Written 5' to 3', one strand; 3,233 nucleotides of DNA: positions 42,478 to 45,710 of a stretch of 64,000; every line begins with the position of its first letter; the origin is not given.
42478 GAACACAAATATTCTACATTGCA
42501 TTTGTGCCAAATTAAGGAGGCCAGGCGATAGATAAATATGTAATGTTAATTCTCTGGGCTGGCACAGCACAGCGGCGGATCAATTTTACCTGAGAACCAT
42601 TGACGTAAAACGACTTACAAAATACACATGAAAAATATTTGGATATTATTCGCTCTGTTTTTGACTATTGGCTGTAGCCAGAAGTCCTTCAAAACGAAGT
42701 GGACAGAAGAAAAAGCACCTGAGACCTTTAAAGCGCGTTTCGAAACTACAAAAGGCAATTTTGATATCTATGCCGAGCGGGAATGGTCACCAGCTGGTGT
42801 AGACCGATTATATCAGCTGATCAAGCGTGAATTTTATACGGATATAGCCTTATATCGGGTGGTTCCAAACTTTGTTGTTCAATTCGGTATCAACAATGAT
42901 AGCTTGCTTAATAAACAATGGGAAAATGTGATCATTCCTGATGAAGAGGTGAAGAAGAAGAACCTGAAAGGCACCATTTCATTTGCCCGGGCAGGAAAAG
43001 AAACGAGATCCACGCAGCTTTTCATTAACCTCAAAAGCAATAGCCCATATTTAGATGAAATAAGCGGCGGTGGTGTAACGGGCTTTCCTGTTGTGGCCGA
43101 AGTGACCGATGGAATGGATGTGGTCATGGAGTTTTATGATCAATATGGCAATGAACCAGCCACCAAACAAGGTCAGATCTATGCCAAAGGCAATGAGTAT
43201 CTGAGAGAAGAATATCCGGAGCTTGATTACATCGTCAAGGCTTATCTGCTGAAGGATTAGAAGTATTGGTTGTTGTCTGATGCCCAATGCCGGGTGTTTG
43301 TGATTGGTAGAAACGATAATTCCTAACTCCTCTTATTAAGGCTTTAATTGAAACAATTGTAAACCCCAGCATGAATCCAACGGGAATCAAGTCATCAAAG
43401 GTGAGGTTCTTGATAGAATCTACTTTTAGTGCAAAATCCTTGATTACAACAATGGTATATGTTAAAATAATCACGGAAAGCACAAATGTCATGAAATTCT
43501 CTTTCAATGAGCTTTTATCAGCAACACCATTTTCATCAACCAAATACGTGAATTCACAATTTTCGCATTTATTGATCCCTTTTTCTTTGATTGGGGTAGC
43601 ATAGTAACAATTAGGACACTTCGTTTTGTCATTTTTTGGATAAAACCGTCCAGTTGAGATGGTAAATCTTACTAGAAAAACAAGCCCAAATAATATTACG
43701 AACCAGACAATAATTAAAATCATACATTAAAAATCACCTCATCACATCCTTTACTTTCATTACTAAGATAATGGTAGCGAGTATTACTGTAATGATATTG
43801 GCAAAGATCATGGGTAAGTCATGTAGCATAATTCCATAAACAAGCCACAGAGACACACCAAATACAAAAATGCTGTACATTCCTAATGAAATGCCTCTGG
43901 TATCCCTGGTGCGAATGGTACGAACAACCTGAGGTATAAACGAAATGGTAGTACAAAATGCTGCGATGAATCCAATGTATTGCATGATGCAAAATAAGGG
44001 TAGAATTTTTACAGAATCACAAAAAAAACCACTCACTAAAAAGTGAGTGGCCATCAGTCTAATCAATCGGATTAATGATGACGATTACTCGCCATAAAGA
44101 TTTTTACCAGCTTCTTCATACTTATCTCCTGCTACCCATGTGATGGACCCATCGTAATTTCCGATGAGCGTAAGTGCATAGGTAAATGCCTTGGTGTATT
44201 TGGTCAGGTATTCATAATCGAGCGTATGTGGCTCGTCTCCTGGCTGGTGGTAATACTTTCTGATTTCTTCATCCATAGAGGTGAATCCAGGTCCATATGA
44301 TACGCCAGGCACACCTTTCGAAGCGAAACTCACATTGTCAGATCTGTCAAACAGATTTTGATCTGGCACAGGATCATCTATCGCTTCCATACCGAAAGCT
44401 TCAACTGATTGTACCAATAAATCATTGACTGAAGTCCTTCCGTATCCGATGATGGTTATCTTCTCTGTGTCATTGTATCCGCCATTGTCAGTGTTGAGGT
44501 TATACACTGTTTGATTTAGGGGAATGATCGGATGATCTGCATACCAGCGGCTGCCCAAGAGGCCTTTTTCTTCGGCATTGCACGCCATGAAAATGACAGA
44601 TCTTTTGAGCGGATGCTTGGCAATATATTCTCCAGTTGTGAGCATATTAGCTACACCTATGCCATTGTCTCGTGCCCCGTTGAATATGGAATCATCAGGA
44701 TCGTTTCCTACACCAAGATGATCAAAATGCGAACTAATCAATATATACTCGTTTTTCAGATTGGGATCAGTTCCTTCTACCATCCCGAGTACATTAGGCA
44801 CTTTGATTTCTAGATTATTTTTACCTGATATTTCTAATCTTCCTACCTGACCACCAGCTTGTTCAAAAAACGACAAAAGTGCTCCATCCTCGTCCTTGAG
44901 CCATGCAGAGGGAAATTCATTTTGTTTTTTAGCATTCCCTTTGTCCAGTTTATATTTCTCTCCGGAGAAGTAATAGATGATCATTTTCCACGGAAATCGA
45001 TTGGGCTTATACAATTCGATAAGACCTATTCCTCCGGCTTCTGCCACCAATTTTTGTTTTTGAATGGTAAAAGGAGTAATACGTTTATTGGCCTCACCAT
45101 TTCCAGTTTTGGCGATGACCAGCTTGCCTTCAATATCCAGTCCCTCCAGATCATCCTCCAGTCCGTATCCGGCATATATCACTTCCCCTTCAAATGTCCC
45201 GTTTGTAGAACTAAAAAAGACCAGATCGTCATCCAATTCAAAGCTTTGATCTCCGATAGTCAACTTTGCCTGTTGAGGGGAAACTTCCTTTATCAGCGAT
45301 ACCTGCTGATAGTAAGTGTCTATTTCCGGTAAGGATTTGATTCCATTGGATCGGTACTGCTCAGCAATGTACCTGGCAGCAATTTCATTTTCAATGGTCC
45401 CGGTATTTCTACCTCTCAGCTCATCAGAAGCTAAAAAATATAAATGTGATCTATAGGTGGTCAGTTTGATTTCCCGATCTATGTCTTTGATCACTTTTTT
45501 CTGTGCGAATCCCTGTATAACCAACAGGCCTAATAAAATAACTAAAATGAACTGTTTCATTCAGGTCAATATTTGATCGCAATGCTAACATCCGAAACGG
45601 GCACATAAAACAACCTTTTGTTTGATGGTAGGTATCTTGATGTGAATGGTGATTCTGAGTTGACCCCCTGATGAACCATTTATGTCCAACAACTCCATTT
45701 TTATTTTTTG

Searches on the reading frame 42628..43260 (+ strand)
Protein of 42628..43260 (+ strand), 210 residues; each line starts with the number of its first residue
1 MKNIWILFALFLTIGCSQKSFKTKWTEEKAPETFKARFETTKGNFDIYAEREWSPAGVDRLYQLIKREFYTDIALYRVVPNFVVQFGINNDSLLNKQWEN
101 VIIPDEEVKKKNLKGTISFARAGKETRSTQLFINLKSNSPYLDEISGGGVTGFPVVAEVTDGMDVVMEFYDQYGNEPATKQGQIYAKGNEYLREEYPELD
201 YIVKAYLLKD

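Call 49: search_protein_families(library=pfam, proteins=[window:42628-43260:+], max_evalue=0.001)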
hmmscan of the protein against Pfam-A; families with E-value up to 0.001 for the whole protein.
window:42628-43260:+ (210 aa): 1 family
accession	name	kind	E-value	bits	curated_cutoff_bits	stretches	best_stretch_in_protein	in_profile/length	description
PF00160.26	Pro_isomerase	-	3.8e-17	63.4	21.7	1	37-171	3-139/159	Cyclophilin type peptidyl-prolyl cis-trans isomerase/CLD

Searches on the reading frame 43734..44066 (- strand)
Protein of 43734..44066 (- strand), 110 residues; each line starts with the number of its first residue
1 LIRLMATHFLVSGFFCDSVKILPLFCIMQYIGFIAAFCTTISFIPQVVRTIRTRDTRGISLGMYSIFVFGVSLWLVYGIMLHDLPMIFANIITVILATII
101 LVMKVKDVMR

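Call 49: search_protein_families(library=pfam, proteins=[window:43734-44066:-], max_evalue=0.001)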
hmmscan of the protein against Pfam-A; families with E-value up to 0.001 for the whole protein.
window:43734-44066:- (110 aa): 2 families
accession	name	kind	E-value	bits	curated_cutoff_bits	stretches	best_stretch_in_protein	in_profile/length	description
PF04193.19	PQ-loop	-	1.7e-12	47.4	22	1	27-84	1-58/61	PQ loop repeat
PF03083.21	MtN3_slv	-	5e-08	33.3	23.7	1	30-103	2-78/87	Sugar efflux transporter for intercellular exchange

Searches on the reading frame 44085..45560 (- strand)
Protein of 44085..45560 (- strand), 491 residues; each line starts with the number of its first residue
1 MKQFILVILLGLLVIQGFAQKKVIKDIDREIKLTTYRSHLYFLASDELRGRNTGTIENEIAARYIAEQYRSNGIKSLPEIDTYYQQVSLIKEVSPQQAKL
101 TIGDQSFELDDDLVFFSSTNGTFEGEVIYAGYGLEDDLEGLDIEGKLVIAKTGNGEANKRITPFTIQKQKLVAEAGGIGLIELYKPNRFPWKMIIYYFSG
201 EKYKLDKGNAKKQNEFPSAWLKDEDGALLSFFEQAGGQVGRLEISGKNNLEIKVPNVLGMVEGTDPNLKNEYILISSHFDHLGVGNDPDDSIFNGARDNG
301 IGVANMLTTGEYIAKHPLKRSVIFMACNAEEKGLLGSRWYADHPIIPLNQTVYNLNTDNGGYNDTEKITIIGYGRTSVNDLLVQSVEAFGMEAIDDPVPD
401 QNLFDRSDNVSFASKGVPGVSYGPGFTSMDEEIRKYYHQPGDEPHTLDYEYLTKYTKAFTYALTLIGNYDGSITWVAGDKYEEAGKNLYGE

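Call 49: search_protein_families(library=pfam, proteins=[window:44085-45560:-], max_evalue=0.001)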
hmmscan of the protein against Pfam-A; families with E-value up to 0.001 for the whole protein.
window:44085-45560:- (491 aa): 1 family
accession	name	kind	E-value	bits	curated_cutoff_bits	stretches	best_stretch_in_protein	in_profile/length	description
PF04389.22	Peptidase_M28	-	2.7e-39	135.3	21.3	1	256-460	1-190/193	Peptidase family M28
